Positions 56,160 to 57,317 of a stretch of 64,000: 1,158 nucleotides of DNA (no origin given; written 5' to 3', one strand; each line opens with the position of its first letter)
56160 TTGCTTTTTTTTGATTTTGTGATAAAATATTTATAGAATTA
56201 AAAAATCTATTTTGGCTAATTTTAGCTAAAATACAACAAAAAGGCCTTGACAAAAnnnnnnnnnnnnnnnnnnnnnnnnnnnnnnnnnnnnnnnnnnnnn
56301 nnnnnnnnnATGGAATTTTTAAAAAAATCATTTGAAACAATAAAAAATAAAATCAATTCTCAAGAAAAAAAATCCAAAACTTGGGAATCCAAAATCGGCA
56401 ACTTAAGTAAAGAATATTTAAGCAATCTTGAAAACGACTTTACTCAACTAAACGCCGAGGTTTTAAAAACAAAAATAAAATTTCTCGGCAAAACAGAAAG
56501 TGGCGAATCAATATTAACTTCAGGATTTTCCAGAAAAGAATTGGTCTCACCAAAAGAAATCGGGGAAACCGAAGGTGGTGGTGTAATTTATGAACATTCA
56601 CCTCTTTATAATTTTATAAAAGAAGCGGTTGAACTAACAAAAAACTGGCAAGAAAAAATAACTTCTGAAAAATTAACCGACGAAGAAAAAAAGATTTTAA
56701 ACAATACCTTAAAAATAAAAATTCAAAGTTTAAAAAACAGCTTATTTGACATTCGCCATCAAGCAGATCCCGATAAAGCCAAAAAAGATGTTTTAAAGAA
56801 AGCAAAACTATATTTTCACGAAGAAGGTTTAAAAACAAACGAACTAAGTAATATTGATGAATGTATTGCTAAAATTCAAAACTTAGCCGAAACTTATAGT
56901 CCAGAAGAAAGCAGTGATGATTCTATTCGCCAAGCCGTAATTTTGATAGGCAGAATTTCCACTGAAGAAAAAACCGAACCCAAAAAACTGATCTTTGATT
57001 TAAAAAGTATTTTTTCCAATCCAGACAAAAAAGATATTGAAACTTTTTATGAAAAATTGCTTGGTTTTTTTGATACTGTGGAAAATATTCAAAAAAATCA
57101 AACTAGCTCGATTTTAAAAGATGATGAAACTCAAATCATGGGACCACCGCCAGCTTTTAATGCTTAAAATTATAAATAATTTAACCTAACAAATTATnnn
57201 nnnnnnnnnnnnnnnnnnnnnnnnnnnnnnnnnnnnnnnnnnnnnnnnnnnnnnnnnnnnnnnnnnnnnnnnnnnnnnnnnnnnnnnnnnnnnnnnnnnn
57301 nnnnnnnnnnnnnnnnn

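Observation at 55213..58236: Three-kilobase gene island splitting fusA from tuf inside the str operon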

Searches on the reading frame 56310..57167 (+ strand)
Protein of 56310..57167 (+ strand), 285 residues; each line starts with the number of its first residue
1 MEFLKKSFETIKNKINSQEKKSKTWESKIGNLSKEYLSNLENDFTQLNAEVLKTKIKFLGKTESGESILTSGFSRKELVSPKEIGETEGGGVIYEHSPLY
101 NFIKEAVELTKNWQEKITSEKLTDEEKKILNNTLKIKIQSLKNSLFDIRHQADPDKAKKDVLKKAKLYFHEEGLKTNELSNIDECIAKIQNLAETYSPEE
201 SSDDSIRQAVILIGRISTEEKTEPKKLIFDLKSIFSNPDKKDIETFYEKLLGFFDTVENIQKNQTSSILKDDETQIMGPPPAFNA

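Call 7: search_protein_families(library=pfam, proteins=[window:56310-57167:+], max_evalue=1)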
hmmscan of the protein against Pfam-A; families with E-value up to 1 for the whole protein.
window:56310-57167:+ (285 aa): 2 families
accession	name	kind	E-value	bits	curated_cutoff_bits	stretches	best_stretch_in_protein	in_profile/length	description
PF23594.1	RPN11_C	-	0.5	10.8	27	1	103-130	18-46/80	26S proteasome regulatory subunit RPN11 C-terminal domain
PF08581.15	Tup_N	-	1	10.2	28.7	1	1-55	6-59/77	Tup N-terminal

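Call 9: find_encoding_contigs(protein=window:56310-57167:+, flank=10000, max_places=10)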
Protein window:56310-57167:+ (285 aa): no gene with exactly this product is on record in the collection.

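Call 15: search_protein_families(library=phrogs, proteins=[window:56310-57167:+], max_evalue=0.1)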
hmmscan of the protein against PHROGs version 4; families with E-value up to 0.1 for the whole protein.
window:56310-57167:+ (285 aa): 0 families

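Call 16: search_protein_families(library=ncbifam, proteins=[window:56310-57167:+], max_evalue=0.1)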
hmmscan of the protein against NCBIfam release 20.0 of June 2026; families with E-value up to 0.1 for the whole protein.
window:56310-57167:+ (285 aa): 2 families
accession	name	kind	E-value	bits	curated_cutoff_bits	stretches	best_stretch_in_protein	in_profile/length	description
NF003948.0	PRK05450.1-1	equivalog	0.061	12.5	281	1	89-161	171-243/248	3-deoxy-manno-octulosonate cytidylyltransferase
NF008351.0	PRK11138.1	equivalog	0.093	11.2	423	0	13-100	36-124/394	outer membrane protein assembly factor BamB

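Call 17: search_protein_families(library=padloc, proteins=[window:56310-57167:+], max_evalue=0.1)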
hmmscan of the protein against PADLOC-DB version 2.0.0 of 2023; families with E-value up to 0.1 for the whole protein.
window:56310-57167:+ (285 aa): 0 families

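Call 21: find_homologous_proteins(query=window:56310-57167:+, max_evalue=0.01)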
Query window:56310-57167:+ (285 aa): 5 proteins with E <= 0.01 among 2030 candidates.
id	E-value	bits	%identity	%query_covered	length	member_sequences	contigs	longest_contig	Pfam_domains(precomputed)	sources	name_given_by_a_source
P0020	3.1e-176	602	100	100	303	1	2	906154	-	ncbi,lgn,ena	-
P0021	1.5e-127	443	72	100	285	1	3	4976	-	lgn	-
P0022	1.5e-126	439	73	100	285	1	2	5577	-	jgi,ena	-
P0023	2.7e-117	409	68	99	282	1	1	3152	-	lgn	-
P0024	8.1e-94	332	58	100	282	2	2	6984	-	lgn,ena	-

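Call 24: find_encoding_contigs(protein=P0024, flank=10000, max_places=4)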
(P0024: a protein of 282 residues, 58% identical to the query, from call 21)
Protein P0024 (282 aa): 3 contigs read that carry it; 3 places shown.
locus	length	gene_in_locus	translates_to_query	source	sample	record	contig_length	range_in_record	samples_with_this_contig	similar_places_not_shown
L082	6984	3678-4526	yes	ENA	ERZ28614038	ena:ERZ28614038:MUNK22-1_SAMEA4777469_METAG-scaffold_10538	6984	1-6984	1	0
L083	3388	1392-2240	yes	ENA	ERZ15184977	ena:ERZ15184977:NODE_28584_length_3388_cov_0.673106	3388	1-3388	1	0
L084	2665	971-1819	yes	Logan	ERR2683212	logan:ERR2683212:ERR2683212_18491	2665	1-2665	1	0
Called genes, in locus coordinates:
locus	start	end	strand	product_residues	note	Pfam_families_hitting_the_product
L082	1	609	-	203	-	?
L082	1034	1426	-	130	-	PF00338:Ribosomal_S10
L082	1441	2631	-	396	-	PF00009:GTP_EFTU, PF03144:GTP_EFTU_D2, PF03143:GTP_EFTU_D3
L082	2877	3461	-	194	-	-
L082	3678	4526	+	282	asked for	-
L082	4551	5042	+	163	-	-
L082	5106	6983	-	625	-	?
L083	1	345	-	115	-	?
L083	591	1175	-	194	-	-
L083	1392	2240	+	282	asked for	-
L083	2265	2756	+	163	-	-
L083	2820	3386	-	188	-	?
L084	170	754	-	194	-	-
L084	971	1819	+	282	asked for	-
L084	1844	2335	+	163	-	-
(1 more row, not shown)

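Call 25: find_encoding_contigs(protein=P0022, flank=10000, max_places=4)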
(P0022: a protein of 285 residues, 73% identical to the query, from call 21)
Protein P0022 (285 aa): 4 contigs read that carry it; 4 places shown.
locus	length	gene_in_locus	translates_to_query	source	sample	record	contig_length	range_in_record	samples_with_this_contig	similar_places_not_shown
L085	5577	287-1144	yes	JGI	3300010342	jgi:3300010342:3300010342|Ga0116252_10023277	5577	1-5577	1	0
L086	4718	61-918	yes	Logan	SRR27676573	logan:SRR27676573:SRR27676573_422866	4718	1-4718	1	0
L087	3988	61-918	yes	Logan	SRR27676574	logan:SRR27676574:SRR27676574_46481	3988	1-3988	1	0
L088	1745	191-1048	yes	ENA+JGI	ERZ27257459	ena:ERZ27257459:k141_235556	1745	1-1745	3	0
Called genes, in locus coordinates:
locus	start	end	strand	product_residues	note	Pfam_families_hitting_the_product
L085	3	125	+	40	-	?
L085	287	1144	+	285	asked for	-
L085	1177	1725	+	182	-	-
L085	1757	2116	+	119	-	-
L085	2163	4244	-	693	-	PF00009:GTP_EFTU, PF03144:GTP_EFTU_D2, PF22042:EF-G_D2, PF14492:EFG_III, PF16658:RF3_C (weak), PF03764:EFG_IV, PF00679:EFG_C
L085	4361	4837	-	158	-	PF00177:Ribosomal_S7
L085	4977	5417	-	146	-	PF00164:Ribosom_S12_S23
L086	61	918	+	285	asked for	-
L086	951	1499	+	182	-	-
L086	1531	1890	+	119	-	-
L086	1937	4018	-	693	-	PF00009:GTP_EFTU, PF03144:GTP_EFTU_D2, PF22042:EF-G_D2, PF14492:EFG_III, PF16658:RF3_C (weak), PF03764:EFG_IV, PF00679:EFG_C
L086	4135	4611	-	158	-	PF00177:Ribosomal_S7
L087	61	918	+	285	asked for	-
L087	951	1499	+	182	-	-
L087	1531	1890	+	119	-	-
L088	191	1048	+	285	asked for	-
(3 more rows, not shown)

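Call 26: find_encoding_contigs(protein=P0021, flank=10000, max_places=4)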
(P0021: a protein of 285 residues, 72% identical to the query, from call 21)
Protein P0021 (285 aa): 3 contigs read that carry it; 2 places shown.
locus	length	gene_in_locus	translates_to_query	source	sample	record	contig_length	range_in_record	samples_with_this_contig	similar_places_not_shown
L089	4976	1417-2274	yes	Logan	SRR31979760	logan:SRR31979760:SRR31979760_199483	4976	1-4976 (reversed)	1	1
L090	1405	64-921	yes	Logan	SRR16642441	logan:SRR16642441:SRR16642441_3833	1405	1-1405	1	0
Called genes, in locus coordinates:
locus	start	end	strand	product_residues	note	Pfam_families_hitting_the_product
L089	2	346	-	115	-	?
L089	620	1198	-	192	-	-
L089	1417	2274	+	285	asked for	-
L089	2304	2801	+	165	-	-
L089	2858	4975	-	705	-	?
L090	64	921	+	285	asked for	-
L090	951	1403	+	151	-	?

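Call 27: find_encoding_contigs(protein=P0023, flank=10000, max_places=4)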
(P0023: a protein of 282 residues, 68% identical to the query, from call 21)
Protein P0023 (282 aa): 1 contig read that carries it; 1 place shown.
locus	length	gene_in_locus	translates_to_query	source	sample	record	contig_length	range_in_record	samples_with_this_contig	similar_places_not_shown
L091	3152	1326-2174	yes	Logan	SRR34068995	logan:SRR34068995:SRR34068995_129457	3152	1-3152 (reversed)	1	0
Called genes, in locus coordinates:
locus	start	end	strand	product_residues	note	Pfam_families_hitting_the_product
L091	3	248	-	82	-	?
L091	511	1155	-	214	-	-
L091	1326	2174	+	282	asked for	-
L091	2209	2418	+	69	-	-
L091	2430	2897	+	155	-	-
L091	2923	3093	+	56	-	-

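Call 49: search_protein_representatives(alignment_id=A1)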
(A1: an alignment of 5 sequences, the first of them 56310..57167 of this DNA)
Query: 5 sequences, 285 profile positions. Proteins with E-value up to 0.001 (for the whole library): 4; up to 1e-10: 3; up to 1e-30: 2. The best 4 are listed.
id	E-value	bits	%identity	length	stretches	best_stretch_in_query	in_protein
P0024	2.0e-145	499.9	-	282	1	1-285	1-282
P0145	3.6e-47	177.4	-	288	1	3-285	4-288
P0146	2.6e-26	109.0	-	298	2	74-256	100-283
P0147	2.3e-08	50.1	-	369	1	17-189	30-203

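Call 57: find_encoding_contigs(protein=P0147, flank=8000, max_places=3)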
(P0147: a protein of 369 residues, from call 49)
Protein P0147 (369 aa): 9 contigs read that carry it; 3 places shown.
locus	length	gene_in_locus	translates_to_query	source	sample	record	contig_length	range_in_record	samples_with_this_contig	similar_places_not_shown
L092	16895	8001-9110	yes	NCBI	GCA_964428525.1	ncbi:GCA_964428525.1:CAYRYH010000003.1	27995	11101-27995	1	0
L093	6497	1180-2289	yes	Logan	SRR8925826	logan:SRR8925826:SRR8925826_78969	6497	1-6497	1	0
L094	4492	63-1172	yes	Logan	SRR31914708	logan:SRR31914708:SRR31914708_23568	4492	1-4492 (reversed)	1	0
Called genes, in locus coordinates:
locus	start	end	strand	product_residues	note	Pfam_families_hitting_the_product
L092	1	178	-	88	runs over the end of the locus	PF00366:Ribosomal_S17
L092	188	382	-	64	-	PF00831:Ribosomal_L29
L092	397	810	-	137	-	PF00252:Ribosomal_L16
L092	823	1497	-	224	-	PF07650:KH_2, PF00189:Ribosomal_S3_C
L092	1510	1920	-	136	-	PF00237:Ribosomal_L22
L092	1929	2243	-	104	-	PF00203:Ribosomal_S19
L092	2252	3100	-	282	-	PF00181:Ribosomal_L2_N, PF03947:Ribosomal_L2_C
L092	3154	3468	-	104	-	PF00276:Ribosomal_L23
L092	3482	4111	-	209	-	PF00573:Ribosomal_L4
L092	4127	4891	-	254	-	PF00297:Ribosomal_L3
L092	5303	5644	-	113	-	PF00338:Ribosomal_S10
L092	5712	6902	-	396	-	PF00009:GTP_EFTU, PF03144:GTP_EFTU_D2, PF03143:GTP_EFTU_D3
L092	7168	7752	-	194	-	-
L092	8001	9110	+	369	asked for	-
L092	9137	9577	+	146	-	-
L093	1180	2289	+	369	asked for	-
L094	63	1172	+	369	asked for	-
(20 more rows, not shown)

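Call 58: find_encoding_contigs(protein=P0146, flank=8000, max_places=3)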
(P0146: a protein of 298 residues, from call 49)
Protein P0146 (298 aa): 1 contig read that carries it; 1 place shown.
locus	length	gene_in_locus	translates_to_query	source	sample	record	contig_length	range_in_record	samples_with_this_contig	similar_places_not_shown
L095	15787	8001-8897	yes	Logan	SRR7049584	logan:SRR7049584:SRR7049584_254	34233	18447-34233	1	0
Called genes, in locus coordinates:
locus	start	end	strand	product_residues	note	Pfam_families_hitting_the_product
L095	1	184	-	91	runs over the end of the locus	PF00366:Ribosomal_S17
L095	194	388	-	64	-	PF00831:Ribosomal_L29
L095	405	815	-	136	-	PF00252:Ribosomal_L16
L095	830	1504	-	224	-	PF07650:KH_2, PF00189:Ribosomal_S3_C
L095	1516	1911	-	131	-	PF00237:Ribosomal_L22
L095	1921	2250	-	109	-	PF00203:Ribosomal_S19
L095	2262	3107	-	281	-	PF00181:Ribosomal_L2_N, PF03947:Ribosomal_L2_C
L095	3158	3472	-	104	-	PF00276:Ribosomal_L23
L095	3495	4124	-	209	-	PF00573:Ribosomal_L4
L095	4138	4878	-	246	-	PF00297:Ribosomal_L3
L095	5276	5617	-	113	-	PF00338:Ribosomal_S10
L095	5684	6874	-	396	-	PF00009:GTP_EFTU, PF03144:GTP_EFTU_D2, PF03143:GTP_EFTU_D3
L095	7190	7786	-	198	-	-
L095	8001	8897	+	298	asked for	-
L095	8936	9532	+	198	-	-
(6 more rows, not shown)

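Call 59: find_encoding_contigs(protein=P0145, flank=8000, max_places=3)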
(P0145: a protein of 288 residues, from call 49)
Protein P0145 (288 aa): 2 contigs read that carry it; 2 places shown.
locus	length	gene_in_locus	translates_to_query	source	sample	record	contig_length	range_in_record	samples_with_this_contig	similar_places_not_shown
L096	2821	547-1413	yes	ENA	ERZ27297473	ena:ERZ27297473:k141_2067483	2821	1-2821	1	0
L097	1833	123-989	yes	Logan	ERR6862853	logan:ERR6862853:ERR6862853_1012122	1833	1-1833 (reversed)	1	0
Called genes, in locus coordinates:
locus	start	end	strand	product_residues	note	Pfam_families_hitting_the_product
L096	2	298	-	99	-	?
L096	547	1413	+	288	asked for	-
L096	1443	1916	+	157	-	-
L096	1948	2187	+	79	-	-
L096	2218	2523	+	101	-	-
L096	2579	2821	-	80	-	?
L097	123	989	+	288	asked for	-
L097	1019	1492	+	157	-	-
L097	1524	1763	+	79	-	-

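Call 62: predict_structure(alignment_id=A7)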
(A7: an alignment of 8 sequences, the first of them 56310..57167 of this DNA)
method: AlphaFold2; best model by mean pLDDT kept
length: 285 residues; sequences in the alignment: 8
mean_pLDDT: 65.7   pTM: 0.40
mean pLDDT of the five models: 65.7, 65.0, 63.6, 59.5, 59.3
residues with pLDDT >= 90: 10; 70-90: 133; 50-70: 61; < 50: 81
segments of 3 or more residues with pLDDT < 50: 2-4, 11-27, 164-186, 196-202, 264-285
pLDDT, mean of each block of 10 residues (from residue 1): 50 42 46 83 83 68 63 74 83 85 89 90 85 87 79 53 46 38 49 46 62 74 82 71 76 73 43 34 32
secondary structure, 60 per line:
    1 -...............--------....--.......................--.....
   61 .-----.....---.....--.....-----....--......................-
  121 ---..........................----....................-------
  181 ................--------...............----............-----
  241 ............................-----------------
elements in order: H2-16 H25-28 H31-53 E56-61 E67-71 H75-79 E82-86 E92-95 H98-119 H124-149 H154-173 H181-196 H205-219 H224-235 H241-268

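Call 73: fold_search(model_id=the predicted structure, library=pdb)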
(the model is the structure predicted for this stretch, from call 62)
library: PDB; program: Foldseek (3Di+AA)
matches with E <= 10: 67; with E <= 0.001: 0
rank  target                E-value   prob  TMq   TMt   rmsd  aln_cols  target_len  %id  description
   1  9e2x_X                1.5e+00  0.03  0.11  0.06  24.3       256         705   14  Cryo-EM structure of yeast CMG helicase stalled at G4-containing DNA template, state 2 (released 2025-03-19)
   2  6z0c_D                1.9e+00  0.11  0.17  0.25  22.3       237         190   13  Structure of in silico modelled artificial Maquette-3 protein (released 2021-03-17)
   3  6xf1_A                1.9e+00  0.08  0.18  0.21  22.4       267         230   12  Nesprin-2G(aa1425-1649)-FHOD1(aa1-339) complex, H. sapiens (released 2021-02-03)
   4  5n9j_E                2.0e+00  0.07  0.17  0.23  28.3       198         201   16  Core Mediator of transcriptional regulation (released 2017-05-17)
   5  9sob_T                2.1e+00  0.03  0.12  0.07  21.6       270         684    9  Structural Model of the Nuclear Pore Complex in Arabidopsis thaliana (released 2025-11-05)
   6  8if8_C                2.5e+00  0.02  0.11  0.07  17.1       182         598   12  Arabinosyltransferase AftA (released 2023-05-31)
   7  2yfb_A                2.6e+00  0.09  0.17  0.20  20.2       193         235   15  X-ray structure of McpS ligand binding domain in complex with succinate (released 2012-04-18)
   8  2yfb_B                2.6e+00  0.09  0.17  0.20  20.5       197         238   14  X-ray structure of McpS ligand binding domain in complex with succinate (released 2012-04-18)
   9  9drt_A                3.0e+00  0.09  0.14  0.13  16.2       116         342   11  Crystal structure of the complex of M. tuberculosis PheRS with cognate precursor tRNA and fragment DDD00805735 (released 2025-06-04)
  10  3f57_B                3.0e+00  0.04  0.14  0.19  17.2       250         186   11  Crystal structure of human erythroid beta spectrin repeats 14 and 15 (ankyrin binding domain) (released 2009-02-24)
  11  9ihl                  3.0e+00  0.03  0.13  0.05  24.8       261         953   16  Crystal Structure of the Human Nonmuscle Myosin 2A Motor Domain (released 2025-09-24)
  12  9dtf_A                3.3e+00  0.09  0.15  0.13  15.9       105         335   11  Crystal structure of the complex of M. tuberculosis PheRS with cognate precursor tRNA and fragment DDD01008876 (released 2025-06-04)
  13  2yfa_B                3.3e+00  0.08  0.17  0.20  20.2       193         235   15  X-ray structure of McpS ligand binding domain in complex with malate (released 2012-04-18)
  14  4yn0_B                3.5e+00  0.08  0.16  0.22  17.8       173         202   12  Crystal structure of APP E2 domain in complex with DR6 CRD domain (released 2015-04-15)
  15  7k98_A                3.5e+00  0.08  0.13  0.12  16.2       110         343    9  Preaminoacylation complex of M. tuberculosis PheRS with cognate precursor tRNA and 5'-O-(N-phenylalanyl)sulfamoyl-aden (released 2021-05-12)
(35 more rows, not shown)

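Call 83: find_related_loci(query=window:56310-57167:+, collection=viral_contigs, flank=3000)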
Query window:56310-57167:+ (285 aa) in viral_contigs; peptide patterns used: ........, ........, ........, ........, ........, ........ (x = any residue, [..] = any of these).
37 stretches matched a pattern, but none encodes a relative of the query by tblastn (E <= 1e-3).

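Call 102: search_protein_families(library=pfam, alignment_id=A6, max_evalue=1)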
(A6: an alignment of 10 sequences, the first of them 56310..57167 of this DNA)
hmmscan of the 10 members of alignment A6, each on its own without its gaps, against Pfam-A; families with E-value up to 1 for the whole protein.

A. member 1, window:56310-57167:+ (285 aa): 2 families
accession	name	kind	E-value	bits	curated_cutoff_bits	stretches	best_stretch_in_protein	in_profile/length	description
PF23594.1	RPN11_C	-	0.5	10.8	27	1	103-130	18-46/80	26S proteasome regulatory subunit RPN11 C-terminal domain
PF08581.15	Tup_N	-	1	10.2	28.7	1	1-55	6-59/77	Tup N-terminal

B. families by the number of members that match (of 10 scanned): 17 families
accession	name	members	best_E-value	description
PF22788.2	COP9_hel_rpt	2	0.069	COP9 signalosome complex subunit 3, N-terminal helical repeats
PF21183.3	HAT1_C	2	0.21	Histone acetyltransferase type B catalytic subunit, C-terminal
PF17798.6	TRIF-NTD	1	0.0014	TRIF N-terminal domain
PF09345.15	SiaC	1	0.0045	SiaC family regulatory phosphoprotein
PF06771.16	Desmo_N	1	0.022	Viral Desmoplakin N-terminus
PF21219.3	USH1C_N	1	0.029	Harmonin, N-terminal domain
PF09528.15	Ehrlichia_rpt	1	0.083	Ehrlichia tandem repeat (Ehrlichia_rpt)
PF04126.18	Cyclophil_like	1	0.11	Cyclophilin-like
PF02348.25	CTP_transf_3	1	0.12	Cytidylyltransferase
PF07295.17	DUF1451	1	0.19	Zinc-ribbon containing domain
PF19332.4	RNF180_C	1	0.2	E3 ubiquitin-protein ligase RNF180 C-terminus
PF08795.16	DUF1796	1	0.37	Putative papain-like cysteine peptidase (DUF1796)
PF23594.1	RPN11_C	1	0.5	26S proteasome regulatory subunit RPN11 C-terminal domain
PF01191.24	RNA_pol_Rpb5_C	1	0.82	RNA polymerase Rpb5, C-terminal domain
PF07431.17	DUF1512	1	0.9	Protein of unknown function (DUF1512) N-terminal domain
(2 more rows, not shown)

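Call 105: search_solved_structures(query=A7, max_evalue=1)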
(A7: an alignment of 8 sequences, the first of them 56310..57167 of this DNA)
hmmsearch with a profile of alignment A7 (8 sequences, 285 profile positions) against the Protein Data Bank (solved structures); distinct sequences matched with E-value up to 1: 2.
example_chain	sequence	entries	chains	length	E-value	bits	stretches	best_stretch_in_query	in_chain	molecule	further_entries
7y17_C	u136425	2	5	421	0.13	14.7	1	180-245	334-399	LAS1 protein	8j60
8y6v_G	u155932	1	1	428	0.37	13.2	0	184-233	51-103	gp86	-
